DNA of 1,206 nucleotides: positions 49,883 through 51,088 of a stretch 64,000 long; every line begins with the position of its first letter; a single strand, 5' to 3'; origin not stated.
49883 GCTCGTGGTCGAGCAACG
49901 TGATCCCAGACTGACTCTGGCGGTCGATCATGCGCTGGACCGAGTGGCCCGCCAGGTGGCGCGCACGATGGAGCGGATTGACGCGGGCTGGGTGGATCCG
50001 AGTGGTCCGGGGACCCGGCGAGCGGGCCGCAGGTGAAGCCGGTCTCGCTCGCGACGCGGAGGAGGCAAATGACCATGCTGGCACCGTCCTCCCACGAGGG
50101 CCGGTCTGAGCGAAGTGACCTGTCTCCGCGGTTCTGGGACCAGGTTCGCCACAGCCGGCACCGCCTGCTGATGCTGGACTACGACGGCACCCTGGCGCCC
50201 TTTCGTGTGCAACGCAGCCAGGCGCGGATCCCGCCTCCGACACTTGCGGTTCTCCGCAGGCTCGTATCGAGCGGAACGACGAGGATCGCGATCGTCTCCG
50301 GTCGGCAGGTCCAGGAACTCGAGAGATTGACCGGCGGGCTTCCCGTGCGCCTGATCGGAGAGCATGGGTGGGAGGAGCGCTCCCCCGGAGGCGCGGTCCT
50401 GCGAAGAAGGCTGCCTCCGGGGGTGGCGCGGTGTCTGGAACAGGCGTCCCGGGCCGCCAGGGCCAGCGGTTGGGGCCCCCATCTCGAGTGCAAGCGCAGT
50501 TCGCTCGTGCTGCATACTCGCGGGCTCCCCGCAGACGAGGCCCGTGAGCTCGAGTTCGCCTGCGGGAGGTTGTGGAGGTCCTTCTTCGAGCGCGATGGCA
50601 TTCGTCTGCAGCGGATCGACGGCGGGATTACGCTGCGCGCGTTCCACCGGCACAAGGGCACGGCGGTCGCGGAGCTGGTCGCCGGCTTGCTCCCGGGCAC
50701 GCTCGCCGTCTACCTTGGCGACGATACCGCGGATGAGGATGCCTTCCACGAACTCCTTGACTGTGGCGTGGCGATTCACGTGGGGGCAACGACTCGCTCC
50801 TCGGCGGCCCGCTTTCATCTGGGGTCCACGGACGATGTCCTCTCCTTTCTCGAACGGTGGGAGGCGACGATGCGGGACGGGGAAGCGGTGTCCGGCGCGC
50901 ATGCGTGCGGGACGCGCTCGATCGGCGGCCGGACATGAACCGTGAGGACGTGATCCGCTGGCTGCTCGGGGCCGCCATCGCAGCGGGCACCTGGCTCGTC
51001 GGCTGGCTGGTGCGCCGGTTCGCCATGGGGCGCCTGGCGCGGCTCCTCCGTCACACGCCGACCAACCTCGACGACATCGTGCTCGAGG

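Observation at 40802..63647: All sugar-osmolyte synthase genes are multiply frameshifted while interleaved transport, channel and regulatory genes are intact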

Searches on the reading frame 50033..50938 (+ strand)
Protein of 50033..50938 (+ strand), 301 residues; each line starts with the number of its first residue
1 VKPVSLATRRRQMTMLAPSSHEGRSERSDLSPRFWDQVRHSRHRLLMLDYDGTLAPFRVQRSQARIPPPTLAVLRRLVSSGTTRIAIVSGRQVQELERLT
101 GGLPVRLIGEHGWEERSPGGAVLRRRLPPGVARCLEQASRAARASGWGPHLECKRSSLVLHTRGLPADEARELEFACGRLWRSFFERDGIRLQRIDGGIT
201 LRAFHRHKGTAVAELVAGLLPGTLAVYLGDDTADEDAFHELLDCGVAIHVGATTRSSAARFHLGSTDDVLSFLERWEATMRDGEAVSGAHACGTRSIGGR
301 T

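Call 39: search_protein_families(library=ncbifam, proteins=[window:50033-50938:+], max_evalue=0.001)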
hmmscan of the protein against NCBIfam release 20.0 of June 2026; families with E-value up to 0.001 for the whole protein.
window:50033-50938:+ (301 aa): 4 families
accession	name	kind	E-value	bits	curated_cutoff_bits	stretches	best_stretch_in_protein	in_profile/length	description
NF011071.0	PRK14501.1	equivalog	2.4e-36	125.3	634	1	26-277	476-725/729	bifunctional alpha,alpha-trehalose-phosphate synthase (UDP-forming)/trehalose-phosphatase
TIGR00685.1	T6PP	equivalog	2.2e-24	86.7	68.05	1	41-275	1-247/250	trehalose-phosphatase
NF007560.0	PRK10187.1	equivalog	8.3e-23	81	327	1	47-281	18-248/266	trehalose-phosphatase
TIGR01484.1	HAD-SF-IIB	subfamily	4.9e-12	46.4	41.8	1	45-239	1-213/221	HAD-IIB family hydrolase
